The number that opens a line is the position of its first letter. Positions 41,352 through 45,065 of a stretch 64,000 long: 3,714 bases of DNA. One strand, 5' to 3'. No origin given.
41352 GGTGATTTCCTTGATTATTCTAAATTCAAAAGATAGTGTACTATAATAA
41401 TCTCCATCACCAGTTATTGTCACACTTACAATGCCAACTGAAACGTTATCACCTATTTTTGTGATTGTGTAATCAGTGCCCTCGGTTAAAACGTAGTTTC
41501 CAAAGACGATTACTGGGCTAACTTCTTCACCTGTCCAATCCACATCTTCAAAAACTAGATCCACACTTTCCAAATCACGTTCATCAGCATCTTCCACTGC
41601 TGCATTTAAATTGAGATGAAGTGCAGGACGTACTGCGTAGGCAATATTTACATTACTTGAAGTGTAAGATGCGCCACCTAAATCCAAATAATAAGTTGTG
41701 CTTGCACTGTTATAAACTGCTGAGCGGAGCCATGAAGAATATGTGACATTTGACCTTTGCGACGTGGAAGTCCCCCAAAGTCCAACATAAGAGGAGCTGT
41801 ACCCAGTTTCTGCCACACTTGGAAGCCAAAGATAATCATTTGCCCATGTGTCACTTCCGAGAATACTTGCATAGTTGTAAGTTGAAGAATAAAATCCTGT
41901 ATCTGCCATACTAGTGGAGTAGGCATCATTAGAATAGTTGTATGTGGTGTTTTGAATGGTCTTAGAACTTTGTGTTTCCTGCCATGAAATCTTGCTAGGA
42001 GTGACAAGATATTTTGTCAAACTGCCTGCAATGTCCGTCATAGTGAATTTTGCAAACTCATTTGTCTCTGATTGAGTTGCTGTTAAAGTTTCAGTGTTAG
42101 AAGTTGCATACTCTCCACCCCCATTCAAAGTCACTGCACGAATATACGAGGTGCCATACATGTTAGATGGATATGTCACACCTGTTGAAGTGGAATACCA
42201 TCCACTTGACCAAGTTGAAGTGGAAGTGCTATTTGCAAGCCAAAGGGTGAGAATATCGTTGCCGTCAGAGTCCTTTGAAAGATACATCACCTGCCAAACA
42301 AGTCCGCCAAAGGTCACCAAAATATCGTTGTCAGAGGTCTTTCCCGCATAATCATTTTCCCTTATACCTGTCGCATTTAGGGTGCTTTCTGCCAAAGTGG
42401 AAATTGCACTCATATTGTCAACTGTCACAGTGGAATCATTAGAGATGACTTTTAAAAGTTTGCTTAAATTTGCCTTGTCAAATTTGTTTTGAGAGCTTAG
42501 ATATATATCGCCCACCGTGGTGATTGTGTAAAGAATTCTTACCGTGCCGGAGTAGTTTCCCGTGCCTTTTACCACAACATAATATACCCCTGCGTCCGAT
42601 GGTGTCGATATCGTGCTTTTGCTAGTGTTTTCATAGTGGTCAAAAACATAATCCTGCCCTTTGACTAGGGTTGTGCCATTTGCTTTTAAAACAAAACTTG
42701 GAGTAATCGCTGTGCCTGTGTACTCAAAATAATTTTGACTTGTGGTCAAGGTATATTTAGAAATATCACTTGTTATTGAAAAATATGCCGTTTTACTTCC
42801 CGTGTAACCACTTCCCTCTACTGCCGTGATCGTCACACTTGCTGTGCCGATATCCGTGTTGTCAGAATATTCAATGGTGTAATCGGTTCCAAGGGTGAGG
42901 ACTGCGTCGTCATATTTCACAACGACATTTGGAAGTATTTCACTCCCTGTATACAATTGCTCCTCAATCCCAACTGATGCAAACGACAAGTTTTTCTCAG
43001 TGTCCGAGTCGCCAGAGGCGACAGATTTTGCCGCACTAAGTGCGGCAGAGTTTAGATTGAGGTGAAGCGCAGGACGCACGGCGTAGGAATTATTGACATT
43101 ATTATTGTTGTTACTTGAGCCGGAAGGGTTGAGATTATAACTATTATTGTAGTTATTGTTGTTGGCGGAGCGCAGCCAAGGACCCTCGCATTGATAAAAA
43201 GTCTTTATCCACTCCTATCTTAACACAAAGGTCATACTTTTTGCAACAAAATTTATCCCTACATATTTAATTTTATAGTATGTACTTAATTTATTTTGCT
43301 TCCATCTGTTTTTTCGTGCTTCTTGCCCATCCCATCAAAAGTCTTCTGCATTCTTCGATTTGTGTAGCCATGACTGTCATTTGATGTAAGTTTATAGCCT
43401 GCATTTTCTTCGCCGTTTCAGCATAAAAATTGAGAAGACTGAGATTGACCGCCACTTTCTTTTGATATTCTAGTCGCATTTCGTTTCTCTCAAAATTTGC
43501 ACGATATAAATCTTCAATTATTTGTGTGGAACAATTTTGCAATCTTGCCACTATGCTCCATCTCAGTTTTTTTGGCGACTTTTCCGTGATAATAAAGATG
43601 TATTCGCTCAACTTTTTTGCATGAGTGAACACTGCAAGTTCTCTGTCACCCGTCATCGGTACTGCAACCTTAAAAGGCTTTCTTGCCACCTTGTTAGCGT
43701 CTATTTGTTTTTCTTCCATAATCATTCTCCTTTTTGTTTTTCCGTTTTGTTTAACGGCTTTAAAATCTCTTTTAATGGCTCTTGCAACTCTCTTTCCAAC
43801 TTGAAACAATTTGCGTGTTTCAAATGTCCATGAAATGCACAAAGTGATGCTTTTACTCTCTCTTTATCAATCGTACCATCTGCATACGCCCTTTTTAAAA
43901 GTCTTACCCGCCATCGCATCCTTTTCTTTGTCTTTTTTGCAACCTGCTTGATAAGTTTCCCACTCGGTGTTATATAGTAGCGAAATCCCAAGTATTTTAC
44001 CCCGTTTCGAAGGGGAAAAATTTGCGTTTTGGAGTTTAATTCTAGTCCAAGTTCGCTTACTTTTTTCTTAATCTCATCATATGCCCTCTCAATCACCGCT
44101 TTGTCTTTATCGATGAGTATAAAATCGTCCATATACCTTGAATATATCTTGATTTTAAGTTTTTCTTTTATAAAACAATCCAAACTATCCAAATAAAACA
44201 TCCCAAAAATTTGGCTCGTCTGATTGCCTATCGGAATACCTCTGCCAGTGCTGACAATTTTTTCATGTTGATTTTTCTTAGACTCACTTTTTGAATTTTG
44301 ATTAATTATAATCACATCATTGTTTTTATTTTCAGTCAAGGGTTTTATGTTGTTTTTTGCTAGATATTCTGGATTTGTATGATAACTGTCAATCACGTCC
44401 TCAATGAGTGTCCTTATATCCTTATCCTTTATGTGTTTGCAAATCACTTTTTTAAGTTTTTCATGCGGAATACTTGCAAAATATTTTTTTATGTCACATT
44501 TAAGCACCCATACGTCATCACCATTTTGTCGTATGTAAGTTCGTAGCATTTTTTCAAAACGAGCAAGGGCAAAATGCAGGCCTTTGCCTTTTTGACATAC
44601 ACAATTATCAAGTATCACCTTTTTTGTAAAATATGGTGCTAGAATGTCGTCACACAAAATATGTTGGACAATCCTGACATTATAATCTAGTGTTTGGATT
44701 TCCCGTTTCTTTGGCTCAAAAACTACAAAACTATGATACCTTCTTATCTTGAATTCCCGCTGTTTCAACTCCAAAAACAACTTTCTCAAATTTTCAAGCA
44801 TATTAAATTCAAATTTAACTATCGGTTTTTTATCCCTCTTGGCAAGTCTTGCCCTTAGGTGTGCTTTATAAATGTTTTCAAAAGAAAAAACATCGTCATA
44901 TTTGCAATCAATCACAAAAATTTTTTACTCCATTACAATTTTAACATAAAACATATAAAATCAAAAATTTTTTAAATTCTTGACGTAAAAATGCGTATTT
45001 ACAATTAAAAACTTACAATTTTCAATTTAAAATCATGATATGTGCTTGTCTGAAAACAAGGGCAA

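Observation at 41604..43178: The TR and the only VR-like segment in the window are homologous but not a clean adenine-only pair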

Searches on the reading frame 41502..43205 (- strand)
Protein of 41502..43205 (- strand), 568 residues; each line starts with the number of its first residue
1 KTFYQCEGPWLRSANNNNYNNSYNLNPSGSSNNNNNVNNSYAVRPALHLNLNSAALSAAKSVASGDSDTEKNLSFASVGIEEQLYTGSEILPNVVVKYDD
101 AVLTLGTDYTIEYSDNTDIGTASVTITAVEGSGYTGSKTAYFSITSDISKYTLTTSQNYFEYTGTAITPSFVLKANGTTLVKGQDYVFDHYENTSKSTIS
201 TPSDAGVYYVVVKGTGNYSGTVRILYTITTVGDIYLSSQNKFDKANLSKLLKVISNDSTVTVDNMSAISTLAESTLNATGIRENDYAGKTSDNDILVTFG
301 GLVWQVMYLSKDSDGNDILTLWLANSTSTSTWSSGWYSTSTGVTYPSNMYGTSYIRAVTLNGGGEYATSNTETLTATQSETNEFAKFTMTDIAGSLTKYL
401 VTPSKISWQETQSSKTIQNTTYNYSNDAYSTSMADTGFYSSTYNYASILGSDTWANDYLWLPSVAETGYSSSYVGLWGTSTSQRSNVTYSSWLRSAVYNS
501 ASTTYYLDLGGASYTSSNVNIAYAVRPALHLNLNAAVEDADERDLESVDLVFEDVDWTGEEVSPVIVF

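Call 8: search_protein_families(library=pfam, proteins=[window:41502-43205:-], max_evalue=0.01)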
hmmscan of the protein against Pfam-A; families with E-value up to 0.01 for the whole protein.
window:41502-43205:- (568 aa): 1 family
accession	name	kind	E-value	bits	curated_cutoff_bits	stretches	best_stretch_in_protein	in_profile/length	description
PF19789.6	DUF6273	-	1.6e-09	38.3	23.5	2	10-50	132-171/172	Domain of unknown function (DUF6273)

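Call 22: find_homologous_proteins(query=window:41502-43205:-, max_evalue=1e-10)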
Query window:41502-43205:- (568 aa): 300 proteins with E <= 1e-10 among 8000 candidates; the best 120 are listed.
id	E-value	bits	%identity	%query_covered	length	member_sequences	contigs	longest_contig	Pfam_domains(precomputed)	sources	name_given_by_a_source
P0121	3.2e-104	368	42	58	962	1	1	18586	PF19789.7,PF18998.7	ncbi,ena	-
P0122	1.8e-103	365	43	55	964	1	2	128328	PF19789.7,PF18998.7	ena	-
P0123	1.1e-100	356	39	55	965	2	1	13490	PF18998.7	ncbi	-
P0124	1.8e-100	355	42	52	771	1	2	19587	PF19789.7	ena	-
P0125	7.8e-89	317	45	54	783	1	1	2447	-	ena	-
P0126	1.2e-87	313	40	55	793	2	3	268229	PF19789.7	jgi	-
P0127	7.1e-87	311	39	57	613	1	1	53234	-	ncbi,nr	ncbi:MAG: hypothetical protein E7356_04265, partial [Clostridiales bacterium]|nr:hypothetical protei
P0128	2.5e-84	302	42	54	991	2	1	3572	PF19789.7,PF18998.7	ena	-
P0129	6.5e-83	297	42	54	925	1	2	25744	PF19789.7,PF18998.7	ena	-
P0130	8.2e-80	287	42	60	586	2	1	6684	-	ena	-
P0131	1.5e-78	283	36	59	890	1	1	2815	-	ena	-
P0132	3.0e-78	282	39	54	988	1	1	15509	-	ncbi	-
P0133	9.3e-76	274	38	59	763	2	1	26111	-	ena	-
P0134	2.9e-75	272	46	58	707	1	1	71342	PF19789.7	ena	-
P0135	1.2e-73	267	40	54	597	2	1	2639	PF19789.7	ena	-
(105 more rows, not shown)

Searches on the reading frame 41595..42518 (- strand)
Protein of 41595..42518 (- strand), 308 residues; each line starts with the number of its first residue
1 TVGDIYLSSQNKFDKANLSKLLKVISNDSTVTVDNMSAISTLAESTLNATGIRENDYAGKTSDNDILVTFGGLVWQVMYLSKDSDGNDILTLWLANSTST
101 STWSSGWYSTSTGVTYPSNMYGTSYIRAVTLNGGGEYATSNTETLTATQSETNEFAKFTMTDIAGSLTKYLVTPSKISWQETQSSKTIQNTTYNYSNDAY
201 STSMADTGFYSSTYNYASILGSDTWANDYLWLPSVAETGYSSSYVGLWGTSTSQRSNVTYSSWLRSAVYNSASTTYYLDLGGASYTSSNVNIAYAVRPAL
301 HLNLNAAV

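Call 73: predict_structure(alignment_id=A3)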
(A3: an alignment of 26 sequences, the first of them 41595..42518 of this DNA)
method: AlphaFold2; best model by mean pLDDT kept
length: 308 residues; sequences in the alignment: 26
mean_pLDDT: 93.0   pTM: 0.92
mean pLDDT of the five models: 93.0, 90.7, 89.5, 89.0, 82.6
residues with pLDDT >= 90: 249; 70-90: 50; 50-70: 9; < 50: 0
segments of 3 or more residues with pLDDT < 50: none
pLDDT, mean of each block of 10 residues (from residue 1): 94 96 93 96 93 76 86 97 98 93 91 90 96 96 96 97 96 97 91 91 80 84 94 97 95 93 93 94 95 97 98
secondary structure, 60 per line:
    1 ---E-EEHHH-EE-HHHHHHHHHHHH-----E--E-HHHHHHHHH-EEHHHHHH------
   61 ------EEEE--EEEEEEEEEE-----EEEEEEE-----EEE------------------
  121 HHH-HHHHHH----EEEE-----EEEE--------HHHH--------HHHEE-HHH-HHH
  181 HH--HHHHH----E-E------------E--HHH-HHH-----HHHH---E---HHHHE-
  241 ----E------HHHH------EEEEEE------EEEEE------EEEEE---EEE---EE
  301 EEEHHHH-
elements in order: H15-26 H37-45 H49-54 E67-70 E73-82 E88-94 E100-102 H125-130 E135-138 E144-147 H156-159 H178-182 H185-189 H224-227 H235-238 H252-255 E262-267 E274-278 E285-289 E293-295 E299-303 H304-307

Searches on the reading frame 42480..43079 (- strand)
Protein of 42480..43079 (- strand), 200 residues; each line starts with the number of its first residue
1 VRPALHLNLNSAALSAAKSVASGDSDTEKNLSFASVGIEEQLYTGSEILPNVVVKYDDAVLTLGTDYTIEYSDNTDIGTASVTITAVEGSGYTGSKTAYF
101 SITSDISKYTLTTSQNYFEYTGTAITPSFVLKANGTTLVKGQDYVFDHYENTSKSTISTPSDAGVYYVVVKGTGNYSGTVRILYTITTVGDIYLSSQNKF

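Call 62: search_protein_representatives(protein=window:42480-43079:-)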
Query: 200 residues. Proteins with E-value up to 0.001 (for the whole library): 15416; up to 1e-10: 6824; up to 1e-30: 1309. The best 150 are listed.
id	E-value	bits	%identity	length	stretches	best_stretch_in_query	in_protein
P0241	0.0e+00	1359.5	37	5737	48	37-187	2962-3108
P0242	0.0e+00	1186.8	37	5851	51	31-186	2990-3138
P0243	0.0e+00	1042.4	38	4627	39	27-186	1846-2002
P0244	1.8e-286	956.3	40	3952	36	32-187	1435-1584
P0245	5.0e-229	769.2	34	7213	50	40-188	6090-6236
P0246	1.2e-216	728.9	41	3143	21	1-200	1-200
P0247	1.1e-193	654.2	38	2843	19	43-186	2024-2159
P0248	1.2e-175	595.3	36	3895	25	29-191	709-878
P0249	5.6e-175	593.2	35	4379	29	33-185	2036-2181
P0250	1.7e-169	575.3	48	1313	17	27-105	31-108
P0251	8.7e-168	569.7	39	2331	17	41-187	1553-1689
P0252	5.3e-164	557.4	36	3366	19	37-181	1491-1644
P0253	2.2e-163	555.4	34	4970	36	28-187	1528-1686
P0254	5.5e-160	544.3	40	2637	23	54-186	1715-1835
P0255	8.9e-157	533.9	36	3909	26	33-187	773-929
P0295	6.6e-111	384.4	34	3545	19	1-130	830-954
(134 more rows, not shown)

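Call 65: find_encoding_contigs(protein=P0295, flank=6000, max_places=3)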
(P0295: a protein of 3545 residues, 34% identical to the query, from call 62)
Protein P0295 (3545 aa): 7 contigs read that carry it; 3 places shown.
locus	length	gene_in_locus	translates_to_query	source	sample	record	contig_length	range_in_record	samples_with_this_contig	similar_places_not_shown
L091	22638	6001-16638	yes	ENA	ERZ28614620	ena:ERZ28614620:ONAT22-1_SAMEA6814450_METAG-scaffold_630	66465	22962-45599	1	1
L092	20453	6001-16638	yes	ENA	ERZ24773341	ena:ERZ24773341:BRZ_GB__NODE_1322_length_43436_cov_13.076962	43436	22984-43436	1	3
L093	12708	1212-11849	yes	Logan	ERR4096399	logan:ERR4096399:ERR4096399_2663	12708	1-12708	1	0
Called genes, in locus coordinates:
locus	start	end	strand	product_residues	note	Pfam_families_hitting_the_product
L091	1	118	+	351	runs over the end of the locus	-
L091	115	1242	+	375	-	-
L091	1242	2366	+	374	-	PF17231:DUF5305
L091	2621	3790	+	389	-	PF08495:FIST, PF10442:FIST_C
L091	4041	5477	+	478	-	PF00171:Aldedh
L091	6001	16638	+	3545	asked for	PF19789:DUF6273 (weak)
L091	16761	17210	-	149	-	PF00293:NUDIX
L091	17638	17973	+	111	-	PF00589:Phage_integrase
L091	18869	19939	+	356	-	-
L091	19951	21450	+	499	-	PF12161:HsdM_N, PF02384:N6_Mtase, PF01170:UPF0020, PF07669:Eco57I (weak)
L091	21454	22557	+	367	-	PF01420:Methylase_S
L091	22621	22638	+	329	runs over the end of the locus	PF02899:Phage_int_SAM_1 (faint), PF13495:Phage_int_SAM_4, PF00589:Phage_integrase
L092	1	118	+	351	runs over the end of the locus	-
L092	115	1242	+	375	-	-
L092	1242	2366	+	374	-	PF17231:DUF5305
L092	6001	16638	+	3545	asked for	PF19789:DUF6273 (weak)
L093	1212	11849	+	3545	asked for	PF19789:DUF6273 (weak)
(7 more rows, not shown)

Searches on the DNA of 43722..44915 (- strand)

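Call 35: build_rna_model(alignment_id=A2)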
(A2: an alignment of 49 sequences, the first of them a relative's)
Model R1 built from alignment A2 (49 sequences, 206 columns); structure: RNAalifold consensus.
model positions 139; base pairs 10; branch points 1; effective number of sequences 4.14; information 0.59 bits per position. Calibrated on 0.2 Mb of random sequence (short: E-values are rough).
structure used (alignment columns):
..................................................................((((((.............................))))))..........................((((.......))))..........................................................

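Call 36: search_with_rna_model(model_id=R1, source=window, filters=off, max_evalue=10, show_alignments=2)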
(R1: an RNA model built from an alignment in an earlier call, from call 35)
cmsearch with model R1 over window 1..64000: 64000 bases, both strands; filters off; matches with E-value up to 10: 12.
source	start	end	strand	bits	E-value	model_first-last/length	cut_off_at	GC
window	43019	43076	-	15.5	0.0044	1-139/139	no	0.53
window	3007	3064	-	9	0.22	1-139/139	no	0.4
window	41552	41630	-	8.9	0.24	1-139/139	no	0.42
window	34022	34099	+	7.8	0.44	1-139/139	no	0.37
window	51133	51225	-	6.2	1.2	1-139/139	no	0.32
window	51761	51914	+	5.9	1.4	1-139/139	no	0.38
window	1913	2029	+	4.9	2.6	1-139/139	no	0.35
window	35001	35025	-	4.6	3.1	48-72/139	no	0.4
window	43260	43284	-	3.3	6.5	48-72/139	no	0.12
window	14706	14720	-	2.9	8.4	1-139/139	no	0.53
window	16854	16913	+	2.9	8.5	1-139/139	no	0.37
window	39851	39948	+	2.6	9.7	1-139/139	no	0.4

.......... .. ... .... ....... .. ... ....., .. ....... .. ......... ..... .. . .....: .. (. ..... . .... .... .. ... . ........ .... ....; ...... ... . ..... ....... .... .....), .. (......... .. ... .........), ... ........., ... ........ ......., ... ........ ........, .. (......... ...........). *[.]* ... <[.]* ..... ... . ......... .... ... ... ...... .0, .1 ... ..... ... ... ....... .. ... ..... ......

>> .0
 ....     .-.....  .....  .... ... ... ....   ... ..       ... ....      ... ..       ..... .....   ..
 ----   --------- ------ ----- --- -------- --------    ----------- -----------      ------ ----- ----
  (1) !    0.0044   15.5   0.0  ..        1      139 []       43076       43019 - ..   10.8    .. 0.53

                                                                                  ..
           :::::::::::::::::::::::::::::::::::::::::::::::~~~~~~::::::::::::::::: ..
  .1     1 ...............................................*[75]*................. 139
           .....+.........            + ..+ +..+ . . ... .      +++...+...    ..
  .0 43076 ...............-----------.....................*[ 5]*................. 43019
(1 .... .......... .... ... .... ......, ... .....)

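Call 37: search_rna_families(sources=[L055, L012], threshold=gathering)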
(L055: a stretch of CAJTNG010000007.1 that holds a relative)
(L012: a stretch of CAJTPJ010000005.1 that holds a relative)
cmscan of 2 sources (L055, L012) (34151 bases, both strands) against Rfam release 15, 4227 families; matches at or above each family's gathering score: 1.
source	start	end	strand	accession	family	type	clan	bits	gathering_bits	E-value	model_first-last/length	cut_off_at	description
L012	492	576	+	RF01750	ZMP-ZTP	Cis-reg; riboswitch;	-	50.2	39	1.7e-05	1-86/86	no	ZMP/ZTP riboswitch aptamer (pfl RNA motif)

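Call 38: search_with_rna_model(model_id=R1, sources=[L019, L036, L040, L077, L085, L088, L079, L047, L066, L064, L025, L029, L070, L065, L089, L012, L002, L009], max_evalue=0.01)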
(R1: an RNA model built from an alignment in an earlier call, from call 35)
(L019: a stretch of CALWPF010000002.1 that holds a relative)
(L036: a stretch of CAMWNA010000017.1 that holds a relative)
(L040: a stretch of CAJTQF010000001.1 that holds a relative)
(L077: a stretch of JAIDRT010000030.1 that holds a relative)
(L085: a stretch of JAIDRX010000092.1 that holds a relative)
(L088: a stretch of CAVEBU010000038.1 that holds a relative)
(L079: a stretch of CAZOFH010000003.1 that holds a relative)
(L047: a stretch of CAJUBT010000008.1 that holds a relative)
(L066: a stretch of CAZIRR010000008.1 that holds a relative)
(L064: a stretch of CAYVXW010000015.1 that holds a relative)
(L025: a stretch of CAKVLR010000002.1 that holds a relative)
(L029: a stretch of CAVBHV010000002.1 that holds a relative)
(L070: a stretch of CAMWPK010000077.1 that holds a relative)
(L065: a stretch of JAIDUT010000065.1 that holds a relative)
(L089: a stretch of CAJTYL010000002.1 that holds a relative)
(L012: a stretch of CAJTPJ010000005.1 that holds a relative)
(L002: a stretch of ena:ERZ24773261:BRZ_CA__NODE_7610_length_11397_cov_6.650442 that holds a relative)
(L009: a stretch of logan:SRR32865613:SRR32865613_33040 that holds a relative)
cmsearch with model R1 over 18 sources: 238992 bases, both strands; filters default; matches with E-value up to 0.01: 33.
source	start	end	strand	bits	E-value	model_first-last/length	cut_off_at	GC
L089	9927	10074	+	113.4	5.9e-28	1-139/139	no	0.49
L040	10848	10976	+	109.6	5.8e-27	1-139/139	no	0.48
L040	10160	10288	+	106.3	4.1e-26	1-139/139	no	0.48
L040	9815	9943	+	104.9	9.6e-26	1-139/139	no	0.47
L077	10721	10852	-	99.2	2.8e-24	1-139/139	no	0.5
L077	10206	10337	-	98.7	3.9e-24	1-139/139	no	0.5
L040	10505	10631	+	96.3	1.7e-23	1-139/139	no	0.48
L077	11331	11460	-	95.4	2.8e-23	1-139/139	no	0.53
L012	10283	10428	+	95.1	3.5e-23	1-139/139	no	0.47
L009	9043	9188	+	95.1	3.5e-23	1-139/139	no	0.47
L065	10254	10395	+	89.9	7.5e-22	1-139/139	no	0.51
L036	9816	9959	+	88.3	1.9e-21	1-139/139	no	0.56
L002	10372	10510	-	86.8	4.9e-21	1-139/139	no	0.42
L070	4643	4786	+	86.2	7.1e-21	1-139/139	no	0.51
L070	4207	4355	+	84.7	1.7e-20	1-139/139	no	0.49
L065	9768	9900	+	79.2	4.6e-19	1-139/139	no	0.5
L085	6945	7103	+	76.1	2.9e-18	1-139/139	no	0.49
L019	7280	7441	+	59.3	6.7e-14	1-139/139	no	0.44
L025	9885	10019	+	58.3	1.3e-13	1-139/139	no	0.41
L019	6611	6772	+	57.9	1.6e-13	1-139/139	no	0.44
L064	3649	3769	+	50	1.8e-11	1-139/139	no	0.47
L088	1856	2024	-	39.8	8.2e-09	1-139/139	no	0.47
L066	7746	7888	+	36.4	6e-08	1-139/139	no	0.38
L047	11303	11408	-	35.5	1.1e-07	27-139/139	no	0.35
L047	10200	10331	-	33.5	3.5e-07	17-139/139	no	0.37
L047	12265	12388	-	26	3.1e-05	38-139/139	no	0.29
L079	9764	9933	-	24.8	6.2e-05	1-139/139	no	0.57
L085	6491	6531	+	23.3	0.00015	1-139/139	no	0.59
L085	6715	6747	+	22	0.00033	1-139/139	no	0.61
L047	11503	11592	-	21.7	0.00042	1-139/139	no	0.3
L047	12608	12680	-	21.3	0.00052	1-139/139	no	0.33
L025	12674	12705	+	17.8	0.0042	1-139/139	no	0.44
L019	9071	9100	+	17.1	0.0064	1-139/139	no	0.43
